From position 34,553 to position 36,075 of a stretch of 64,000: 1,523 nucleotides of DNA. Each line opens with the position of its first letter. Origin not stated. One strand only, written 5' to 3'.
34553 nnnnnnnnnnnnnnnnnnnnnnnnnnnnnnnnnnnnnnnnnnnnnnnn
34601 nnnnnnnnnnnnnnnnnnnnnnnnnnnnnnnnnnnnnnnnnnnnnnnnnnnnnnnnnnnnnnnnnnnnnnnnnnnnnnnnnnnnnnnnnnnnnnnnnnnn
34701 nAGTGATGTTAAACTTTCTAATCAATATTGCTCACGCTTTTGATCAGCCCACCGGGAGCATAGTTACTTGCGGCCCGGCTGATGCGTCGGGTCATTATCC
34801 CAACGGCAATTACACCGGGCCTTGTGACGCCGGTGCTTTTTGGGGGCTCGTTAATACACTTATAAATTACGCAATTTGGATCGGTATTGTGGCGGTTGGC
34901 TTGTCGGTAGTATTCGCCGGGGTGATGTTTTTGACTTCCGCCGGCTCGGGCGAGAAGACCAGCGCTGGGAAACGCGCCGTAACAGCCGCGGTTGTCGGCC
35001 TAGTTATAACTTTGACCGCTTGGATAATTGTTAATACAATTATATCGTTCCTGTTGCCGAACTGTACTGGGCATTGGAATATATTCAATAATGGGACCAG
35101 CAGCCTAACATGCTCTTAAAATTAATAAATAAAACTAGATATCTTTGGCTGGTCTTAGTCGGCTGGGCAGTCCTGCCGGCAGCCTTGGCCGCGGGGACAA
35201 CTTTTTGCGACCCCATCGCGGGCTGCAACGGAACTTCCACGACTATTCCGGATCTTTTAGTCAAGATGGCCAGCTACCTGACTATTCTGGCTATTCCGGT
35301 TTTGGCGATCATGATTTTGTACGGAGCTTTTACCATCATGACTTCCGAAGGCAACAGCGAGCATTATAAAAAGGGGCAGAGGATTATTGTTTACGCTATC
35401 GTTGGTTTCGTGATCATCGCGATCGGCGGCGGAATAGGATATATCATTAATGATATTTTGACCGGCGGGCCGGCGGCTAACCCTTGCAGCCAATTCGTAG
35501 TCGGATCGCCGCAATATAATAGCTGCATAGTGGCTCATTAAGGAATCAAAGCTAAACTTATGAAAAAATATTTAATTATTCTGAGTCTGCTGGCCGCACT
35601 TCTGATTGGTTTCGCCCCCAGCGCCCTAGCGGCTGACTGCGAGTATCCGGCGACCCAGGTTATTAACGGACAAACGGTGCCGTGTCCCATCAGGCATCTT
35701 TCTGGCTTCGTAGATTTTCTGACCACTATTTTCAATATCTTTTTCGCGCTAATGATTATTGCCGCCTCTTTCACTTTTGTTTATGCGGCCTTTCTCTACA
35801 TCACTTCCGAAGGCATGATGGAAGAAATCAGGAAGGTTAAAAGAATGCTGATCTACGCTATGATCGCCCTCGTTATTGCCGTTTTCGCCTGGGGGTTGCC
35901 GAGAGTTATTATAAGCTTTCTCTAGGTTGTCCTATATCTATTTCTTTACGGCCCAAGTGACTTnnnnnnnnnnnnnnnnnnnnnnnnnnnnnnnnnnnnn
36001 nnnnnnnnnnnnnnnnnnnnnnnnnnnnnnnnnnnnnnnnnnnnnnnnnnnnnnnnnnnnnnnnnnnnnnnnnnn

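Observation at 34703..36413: Tandem array of four divergent TrbC/VirB2-type (T4SS) pilin paralogs, with variable Cys-containing tails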

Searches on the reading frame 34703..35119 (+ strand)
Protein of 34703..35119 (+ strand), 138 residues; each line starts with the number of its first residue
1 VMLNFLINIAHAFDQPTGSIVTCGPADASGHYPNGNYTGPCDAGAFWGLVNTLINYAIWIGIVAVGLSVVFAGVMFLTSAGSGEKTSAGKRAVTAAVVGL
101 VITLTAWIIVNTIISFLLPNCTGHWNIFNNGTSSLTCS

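Call 3: search_protein_families(library=pfam, proteins=[window:34703-35119:+], max_evalue=1)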
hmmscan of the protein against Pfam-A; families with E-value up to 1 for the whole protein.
window:34703-35119:+ (138 aa): 3 families
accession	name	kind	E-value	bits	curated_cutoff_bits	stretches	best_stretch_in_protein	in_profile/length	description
PF18895.5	T4SS_pilin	-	1.5e-06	28.6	26.6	1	46-113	5-71/71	Type IV secretion system pilin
PF07786.18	HGSNAT_cat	-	0.22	11.5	22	1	57-111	40-95/222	Heparan-alpha-glucosaminide N-acetyltransferase, catalytic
PF06570.16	DUF1129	-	0.79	9.7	29.1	0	58-120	111-173/207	Protein of unknown function (DUF1129)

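Call 25: search_protein_families(library=ncbifam, proteins=[window:34703-35119:+], max_evalue=0.01)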
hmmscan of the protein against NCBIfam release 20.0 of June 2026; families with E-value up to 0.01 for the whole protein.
window:34703-35119:+ (138 aa): 1 family
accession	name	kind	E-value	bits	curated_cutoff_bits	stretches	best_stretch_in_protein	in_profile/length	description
NF045849.1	ICE_MMCAP2_0565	equivalog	7.6e-05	22.3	40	1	56-116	20-79/80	Mbov_0395 family pilin-like conjugal transfer protein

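Call 53: find_homologous_proteins(query=window:34706-35119:+, max_evalue=0.001)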
Query window:34706-35119:+ (137 aa): 1 proteins with E <= 0.001 among 52 candidates.
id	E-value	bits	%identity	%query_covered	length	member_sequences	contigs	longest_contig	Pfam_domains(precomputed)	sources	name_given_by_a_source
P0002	1.5e-84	299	100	100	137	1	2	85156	PF18895.6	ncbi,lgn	-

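Call 55: find_homologous_proteins(query=A4, max_evalue=0.001)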
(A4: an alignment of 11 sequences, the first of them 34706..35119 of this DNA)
Query A4 (11 sequences) (137 aa, profile of the alignment): 253 proteins with E <= 0.001 among 8000 candidates; the best 120 are listed.
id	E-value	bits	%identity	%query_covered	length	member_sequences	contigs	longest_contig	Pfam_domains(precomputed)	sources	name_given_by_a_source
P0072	2.6e-50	188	23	82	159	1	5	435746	PF18895.6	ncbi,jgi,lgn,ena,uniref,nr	ncbi:MAG: hypothetical protein COT89_01960 [Candidatus Colwellbacteria bacterium CG10_big_fil_rev_8_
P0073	5.0e-47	178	30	80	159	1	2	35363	PF18895.6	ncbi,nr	ncbi:pilin [Patescibacteria group bacterium]|nr:pilin [Patescibacteria group bacterium]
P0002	2.7e-39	152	100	100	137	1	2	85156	PF18895.6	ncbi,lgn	-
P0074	2.5e-38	149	26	82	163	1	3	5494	PF18895.6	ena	-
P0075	5.3e-36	142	25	91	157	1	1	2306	PF18895.6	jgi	jgi:hypothetical protein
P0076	2.0e-35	140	34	96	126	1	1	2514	PF18895.6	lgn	-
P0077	1.2e-33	134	29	77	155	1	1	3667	PF18895.6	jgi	jgi:hypothetical protein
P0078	3.9e-32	129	31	74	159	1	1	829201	PF18895.6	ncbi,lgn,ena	-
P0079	5.0e-31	126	50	91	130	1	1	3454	PF18895.6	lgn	-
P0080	5.6e-31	125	-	-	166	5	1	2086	-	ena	-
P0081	2.4e-30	123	29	72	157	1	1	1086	PF18895.6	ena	-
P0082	4.0e-30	123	45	91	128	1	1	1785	PF18895.6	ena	-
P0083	6.3e-30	122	33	61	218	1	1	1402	PF18895.6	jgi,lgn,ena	-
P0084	7.0e-30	122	25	72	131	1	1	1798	PF18895.6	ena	-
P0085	1.7e-29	121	38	73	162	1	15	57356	PF18895.6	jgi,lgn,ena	jgi:hypothetical protein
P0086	2.2e-29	120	38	73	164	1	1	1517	PF18895.6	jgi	jgi:FtsH-binding integral membrane protein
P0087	9.0e-29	118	29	80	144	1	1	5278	PF18895.6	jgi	-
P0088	1.2e-28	118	31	73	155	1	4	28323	PF18895.6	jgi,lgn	jgi:hypothetical protein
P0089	1.2e-28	118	36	73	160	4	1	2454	PF18895.6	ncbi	-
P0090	1.5e-28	117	28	69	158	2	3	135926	PF18895.6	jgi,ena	jgi:hypothetical protein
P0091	1.8e-28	117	37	74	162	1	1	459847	PF18895.6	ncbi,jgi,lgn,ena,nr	ncbi:MAG TPA: pilin [Candidatus Paceibacterota bacterium]|nr:pilin [Candidatus Paceibacterota bacter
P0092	2.0e-28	117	35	73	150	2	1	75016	PF18895.6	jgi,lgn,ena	-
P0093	2.3e-28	117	34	53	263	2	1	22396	PF18895.6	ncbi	-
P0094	2.7e-28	117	33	74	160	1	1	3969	PF18895.6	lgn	-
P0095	3.3e-28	116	28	57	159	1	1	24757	PF18895.6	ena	-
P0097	3.9e-28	116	29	74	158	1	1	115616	PF18895.6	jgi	jgi:hypothetical protein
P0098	5.1e-28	116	36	66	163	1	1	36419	PF18895.6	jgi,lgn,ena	-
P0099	6.1e-28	116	27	57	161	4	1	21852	PF18895.6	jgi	jgi:hypothetical protein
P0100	1.0e-27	115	37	50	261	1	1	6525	PF18895.6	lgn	-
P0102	1.8e-27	114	31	85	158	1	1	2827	PF18895.6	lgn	-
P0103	2.1e-27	114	29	69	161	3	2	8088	PF18895.6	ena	-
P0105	2.5e-27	114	30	80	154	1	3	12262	PF18895.6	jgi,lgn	jgi:hypothetical protein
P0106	3.7e-27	113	29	73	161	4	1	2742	PF18895.6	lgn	-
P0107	4.6e-27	113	35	88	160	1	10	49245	PF18895.6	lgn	-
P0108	8.1e-27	112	37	77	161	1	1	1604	PF18895.6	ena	-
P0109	9.0e-27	112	33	82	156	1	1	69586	PF18895.6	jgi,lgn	jgi:hypothetical protein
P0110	1.0e-26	112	30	79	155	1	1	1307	PF18895.6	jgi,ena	-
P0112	2.1e-26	110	34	69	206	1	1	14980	PF18895.6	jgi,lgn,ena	-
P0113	2.8e-26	110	31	77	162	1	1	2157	PF18895.6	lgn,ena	-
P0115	3.5e-26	110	25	83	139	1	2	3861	PF18895.6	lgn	-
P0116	4.4e-26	109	33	61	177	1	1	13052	PF18895.6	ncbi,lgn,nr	ncbi:MAG TPA: hypothetical protein VMR99_02965 [Candidatus Paceibacterota bacterium]|nr:hypothetical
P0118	6.2e-26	109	35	73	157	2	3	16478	PF18895.6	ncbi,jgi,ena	jgi:hypothetical protein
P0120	6.8e-26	109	33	74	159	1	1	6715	PF18895.6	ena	-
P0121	8.4e-26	109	29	71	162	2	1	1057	PF18895.6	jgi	jgi:hypothetical protein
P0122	1.2e-25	108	32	76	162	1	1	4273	PF18895.6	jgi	jgi:Type IV secretion system pilin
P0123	1.3e-25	108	29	91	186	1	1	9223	PF18895.6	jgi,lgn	jgi:hypothetical protein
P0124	1.5e-25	108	25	73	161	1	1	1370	PF18895.6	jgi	jgi:hypothetical protein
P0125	1.6e-25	108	31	72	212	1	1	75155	PF18895.6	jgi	jgi:hypothetical protein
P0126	3.5e-25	107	35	71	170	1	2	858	PF18895.6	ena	-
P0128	6.2e-25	106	34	69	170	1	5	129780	PF18895.6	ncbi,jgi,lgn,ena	jgi:hypothetical protein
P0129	7.3e-25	105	33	61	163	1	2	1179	PF18895.6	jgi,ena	jgi:hypothetical protein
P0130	7.5e-25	105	33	56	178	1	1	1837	PF18895.6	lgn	-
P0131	7.6e-25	105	28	73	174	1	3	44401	PF18895.6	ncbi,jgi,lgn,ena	ncbi:MAG TPA: hypothetical protein VIJ29_04560 [Candidatus Paceibacterota bacterium]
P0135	1.8e-24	104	36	65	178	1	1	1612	PF18895.6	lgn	-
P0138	3.5e-24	103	29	64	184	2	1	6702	PF18895.6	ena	-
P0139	3.6e-24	103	28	34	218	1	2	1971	PF18895.6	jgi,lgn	jgi:hypothetical protein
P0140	3.7e-24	103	32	80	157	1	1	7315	PF18895.6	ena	-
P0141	3.7e-24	103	30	59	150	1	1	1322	PF18895.6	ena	-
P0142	8.6e-24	102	31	63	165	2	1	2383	PF18895.6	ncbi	-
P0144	1.3e-23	101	33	54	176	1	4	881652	-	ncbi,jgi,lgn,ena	jgi:hypothetical protein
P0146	1.8e-23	101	34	55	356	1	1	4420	PF18895.6,PF04956.19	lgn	-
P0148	2.9e-23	100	-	-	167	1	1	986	PF18895.6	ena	-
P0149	3.9e-23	100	32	63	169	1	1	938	PF18895.6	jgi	jgi:hypothetical protein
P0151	4.5e-23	100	30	69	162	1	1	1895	PF18895.6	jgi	jgi:hypothetical protein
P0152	5.4e-23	99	29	59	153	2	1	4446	PF18895.6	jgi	jgi:hypothetical protein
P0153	5.5e-23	99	35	56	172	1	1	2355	PF18895.6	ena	-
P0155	8.5e-23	99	33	84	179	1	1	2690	PF18895.6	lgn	-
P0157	2.2e-22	97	37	51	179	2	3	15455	PF18895.6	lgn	-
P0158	2.5e-22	97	29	73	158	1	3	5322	PF18895.6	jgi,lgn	-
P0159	3.1e-22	97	34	63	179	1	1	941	PF18895.6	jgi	-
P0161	3.9e-22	97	29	67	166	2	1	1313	PF18895.6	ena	-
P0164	9.4e-22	95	30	74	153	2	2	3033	PF18895.6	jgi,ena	-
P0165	1.2e-21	95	36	54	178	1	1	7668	PF18895.6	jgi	jgi:hypothetical protein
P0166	1.3e-21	95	30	70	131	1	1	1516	PF18895.6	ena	-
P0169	2.6e-21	94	32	50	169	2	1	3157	PF18895.6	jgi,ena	jgi:hypothetical protein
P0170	3.0e-21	94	27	89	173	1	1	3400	PF18895.6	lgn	-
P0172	3.9e-21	93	26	73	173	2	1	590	PF18895.6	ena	-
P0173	8.8e-21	92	26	57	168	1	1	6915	PF18895.6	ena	-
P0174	9.5e-21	92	29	74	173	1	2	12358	PF18895.6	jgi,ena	jgi:hypothetical protein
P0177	1.3e-20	92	37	26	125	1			PF18895.6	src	-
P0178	4.2e-20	90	33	55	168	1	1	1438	PF18895.6,PF04956.19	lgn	-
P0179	4.2e-20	90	35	55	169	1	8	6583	PF18895.6,PF04956.19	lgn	-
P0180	9.9e-20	89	30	59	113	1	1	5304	PF18895.6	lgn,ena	-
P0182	1.3e-19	88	31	68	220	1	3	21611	PF18895.6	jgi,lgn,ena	jgi:hypothetical protein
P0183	1.8e-19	88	33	57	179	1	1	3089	PF18895.6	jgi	jgi:hypothetical protein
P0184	4.3e-19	87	25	74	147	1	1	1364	PF18895.6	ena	-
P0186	7.8e-19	86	28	61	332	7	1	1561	PF18895.6,PF04956.19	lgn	-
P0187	9.1e-19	86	33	42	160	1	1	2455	PF18895.6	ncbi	-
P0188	1.6e-18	85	35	42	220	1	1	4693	PF18895.6,PF04956.19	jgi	jgi:hypothetical protein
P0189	6.3e-18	83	33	57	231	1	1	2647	PF18895.6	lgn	-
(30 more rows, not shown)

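Call 61: find_encoding_contigs(protein=P0091, flank=8000, max_places=1)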
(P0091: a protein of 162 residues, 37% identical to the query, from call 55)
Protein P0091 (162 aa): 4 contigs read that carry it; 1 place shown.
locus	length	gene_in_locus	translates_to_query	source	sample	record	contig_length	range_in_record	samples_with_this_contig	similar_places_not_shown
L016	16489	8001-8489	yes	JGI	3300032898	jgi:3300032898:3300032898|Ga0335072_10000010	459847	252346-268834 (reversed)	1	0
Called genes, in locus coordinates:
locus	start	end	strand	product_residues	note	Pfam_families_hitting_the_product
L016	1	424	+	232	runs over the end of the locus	-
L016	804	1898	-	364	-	PF23459:S1_RRP5 (faint), PF00575:S1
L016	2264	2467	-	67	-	-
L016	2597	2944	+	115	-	-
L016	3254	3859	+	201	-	PF13483:Lactamase_B_3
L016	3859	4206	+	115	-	-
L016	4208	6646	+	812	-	PF00521:DNA_topoisoIV, PF03989:DNA_gyraseA_C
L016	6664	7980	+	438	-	PF01547:SBP_bac_1, PF13416:SBP_bac_8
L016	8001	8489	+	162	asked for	PF18895:T4SS_pilin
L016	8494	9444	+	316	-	PF18895:T4SS_pilin (weak)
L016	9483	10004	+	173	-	-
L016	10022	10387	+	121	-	PF18895:T4SS_pilin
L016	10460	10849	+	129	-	PF18895:T4SS_pilin (weak)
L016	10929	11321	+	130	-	PF18895:T4SS_pilin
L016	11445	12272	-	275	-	-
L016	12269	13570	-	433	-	PF01145:Band_7 (weak)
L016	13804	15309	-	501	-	-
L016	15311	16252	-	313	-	PF02899:Phage_int_SAM_1, PF13495:Phage_int_SAM_4, PF00589:Phage_integrase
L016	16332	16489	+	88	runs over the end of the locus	PF00312:Ribosomal_S15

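Call 62: find_encoding_contigs(protein=P0144, flank=8000, max_places=1)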
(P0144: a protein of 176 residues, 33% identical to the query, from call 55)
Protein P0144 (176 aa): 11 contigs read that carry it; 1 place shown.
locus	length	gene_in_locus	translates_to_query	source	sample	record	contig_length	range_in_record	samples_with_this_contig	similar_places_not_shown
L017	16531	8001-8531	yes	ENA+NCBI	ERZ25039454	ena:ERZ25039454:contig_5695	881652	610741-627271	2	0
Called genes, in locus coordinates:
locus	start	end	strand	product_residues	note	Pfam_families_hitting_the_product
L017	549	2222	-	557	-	PF00496:SBP_bac_5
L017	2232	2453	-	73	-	PF03840:SecG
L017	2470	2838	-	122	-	PF04020:Phage_holin_4_2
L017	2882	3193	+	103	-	-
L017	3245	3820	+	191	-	PF13483:Lactamase_B_3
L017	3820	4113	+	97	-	-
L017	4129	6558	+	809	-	PF00521:DNA_topoisoIV, PF03989:DNA_gyraseA_C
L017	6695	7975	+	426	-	PF01547:SBP_bac_1, PF13416:SBP_bac_8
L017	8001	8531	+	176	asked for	-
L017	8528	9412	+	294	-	-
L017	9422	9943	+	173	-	-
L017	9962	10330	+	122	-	PF18895:T4SS_pilin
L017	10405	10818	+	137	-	PF18895:T4SS_pilin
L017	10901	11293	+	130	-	PF18895:T4SS_pilin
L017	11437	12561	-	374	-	-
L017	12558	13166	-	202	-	-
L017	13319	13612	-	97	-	-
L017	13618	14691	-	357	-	-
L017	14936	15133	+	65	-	-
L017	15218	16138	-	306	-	PF02899:Phage_int_SAM_1, PF13495:Phage_int_SAM_4, PF00589:Phage_integrase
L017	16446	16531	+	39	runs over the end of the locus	-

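Call 66: predict_structure(alignment_id=A5)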
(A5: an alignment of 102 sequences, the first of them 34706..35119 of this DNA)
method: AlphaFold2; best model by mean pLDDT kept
length: 137 residues; sequences in the alignment: 102
mean_pLDDT: 75.2   pTM: 0.56
mean pLDDT of the five models: 75.2, 73.8, 72.6, 71.2, 69.1
residues with pLDDT >= 90: 1; 70-90: 93; 50-70: 43; < 50: 0
segments of 3 or more residues with pLDDT < 50: none
pLDDT, mean of each block of 10 residues (from residue 1): 62 58 78 70 78 83 85 83 83 86 86 79 60 55
secondary structure, 60 per line:
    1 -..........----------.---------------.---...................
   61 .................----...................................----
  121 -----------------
elements in order: H2-11 H42-77 H82-116

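Call 86: search_protein_families(library=pfam, proteins=[L016:8494-9444:+, L016:9483-10004:+, L017:8528-9412:+, L017:9422-9943:+], max_evalue=0.01)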
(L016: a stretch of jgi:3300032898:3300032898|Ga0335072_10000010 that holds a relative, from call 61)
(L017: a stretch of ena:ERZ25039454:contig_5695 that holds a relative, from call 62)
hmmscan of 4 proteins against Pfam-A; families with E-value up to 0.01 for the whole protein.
L016:8494-9444:+ (316 aa): 3 families
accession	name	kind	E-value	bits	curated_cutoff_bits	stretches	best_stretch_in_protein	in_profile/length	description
PF18895.5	T4SS_pilin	-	3.7e-08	33.8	26.6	1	48-115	5-71/71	Type IV secretion system pilin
PF17909.6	Htr2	-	0.0014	19.3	25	1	58-110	4-53/61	Htr2 transmembrane domain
PF18896.5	SLT_3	-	0.0049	17.7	27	0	207-229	38-60/89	Lysozyme like domain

L016:9483-10004:+ (173 aa): 0 families

L017:8528-9412:+ (294 aa): 2 families
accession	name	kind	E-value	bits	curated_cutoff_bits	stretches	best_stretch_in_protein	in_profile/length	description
PF18895.5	T4SS_pilin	-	1.2e-05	25.7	26.6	1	71-130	14-71/71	Type IV secretion system pilin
PF17909.6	Htr2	-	0.0037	18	25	0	73-123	4-51/61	Htr2 transmembrane domain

L017:9422-9943:+ (173 aa): 0 families

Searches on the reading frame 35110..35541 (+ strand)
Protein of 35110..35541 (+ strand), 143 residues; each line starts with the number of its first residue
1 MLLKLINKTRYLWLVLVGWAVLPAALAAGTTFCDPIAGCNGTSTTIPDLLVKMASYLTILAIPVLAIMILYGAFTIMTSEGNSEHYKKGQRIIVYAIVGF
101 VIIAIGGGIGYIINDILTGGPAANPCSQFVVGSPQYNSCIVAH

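Call 3: search_protein_families(library=pfam, proteins=[window:35110-35541:+], max_evalue=1)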
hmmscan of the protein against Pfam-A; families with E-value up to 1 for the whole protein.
window:35110-35541:+ (143 aa): 4 families
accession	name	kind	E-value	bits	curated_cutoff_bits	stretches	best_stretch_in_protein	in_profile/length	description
PF18895.5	T4SS_pilin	-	3e-07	30.9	26.6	1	43-104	2-62/71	Type IV secretion system pilin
PF19607.4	DUF6112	-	0.019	15.2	25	1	54-112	22-78/88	Family of unknown function (DUF6112)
PF17555.7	TssN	-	0.11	12.3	30.3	1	64-117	7-58/274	Type VI secretion system, TssN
PF04893.22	Yip1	-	0.18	12.1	28.6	1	13-106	26-113/173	Yip1 domain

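Call 25: search_protein_families(library=ncbifam, proteins=[window:35110-35541:+], max_evalue=0.01)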
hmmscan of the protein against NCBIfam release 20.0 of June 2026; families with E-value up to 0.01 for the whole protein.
window:35110-35541:+ (143 aa): 2 families
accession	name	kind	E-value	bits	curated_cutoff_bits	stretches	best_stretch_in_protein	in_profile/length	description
NF045849.1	ICE_MMCAP2_0565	equivalog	2.1e-05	24.1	40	1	52-116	15-79/80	Mbov_0395 family pilin-like conjugal transfer protein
NF046050.1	CPBP_fam_MroQ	equivalog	0.0056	16.1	270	1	50-126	38-115/243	intramembrane glutamic endopeptidase MroQ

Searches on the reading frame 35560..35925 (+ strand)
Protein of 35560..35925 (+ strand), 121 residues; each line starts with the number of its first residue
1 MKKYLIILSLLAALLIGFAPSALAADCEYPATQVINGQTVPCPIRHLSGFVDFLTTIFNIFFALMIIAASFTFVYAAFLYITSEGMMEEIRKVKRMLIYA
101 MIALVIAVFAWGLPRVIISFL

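Call 3: search_protein_families(library=pfam, proteins=[window:35560-35925:+], max_evalue=1)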
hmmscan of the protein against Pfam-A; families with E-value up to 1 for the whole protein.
window:35560-35925:+ (121 aa): 5 families
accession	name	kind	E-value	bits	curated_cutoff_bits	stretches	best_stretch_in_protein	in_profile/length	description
PF18895.5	T4SS_pilin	-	2.4e-08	34.3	26.6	1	50-114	5-68/71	Type IV secretion system pilin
PF02322.20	Cyt_bd_oxida_II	-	0.00068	19.5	35.6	1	5-112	117-209/302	Cytochrome bd terminal oxidase subunit II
PF02984.24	Cyclin_C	-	0.023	15.1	22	1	1-49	25-73/119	Cyclin, C-terminal domain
PF24100.1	DUF7381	-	0.19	12.6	27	1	60-102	7-49/121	Domain of unknown function (DUF7381)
PF19764.4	DUF6251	-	0.58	10.4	26.5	1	99-119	87-107/126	Family of unknown function (DUF6251)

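Call 25: search_protein_families(library=ncbifam, proteins=[window:35560-35925:+], max_evalue=0.01)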
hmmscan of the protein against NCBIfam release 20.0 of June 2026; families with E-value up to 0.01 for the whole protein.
window:35560-35925:+ (121 aa): 2 families
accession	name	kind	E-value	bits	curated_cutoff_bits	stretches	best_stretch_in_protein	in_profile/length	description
NF045849.1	ICE_MMCAP2_0565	equivalog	4.3e-07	29.5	40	1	51-120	10-79/80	Mbov_0395 family pilin-like conjugal transfer protein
NF009523.0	PRK12884.1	equivalog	0.0003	20.1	269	1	48-109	214-274/279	prenyltransferase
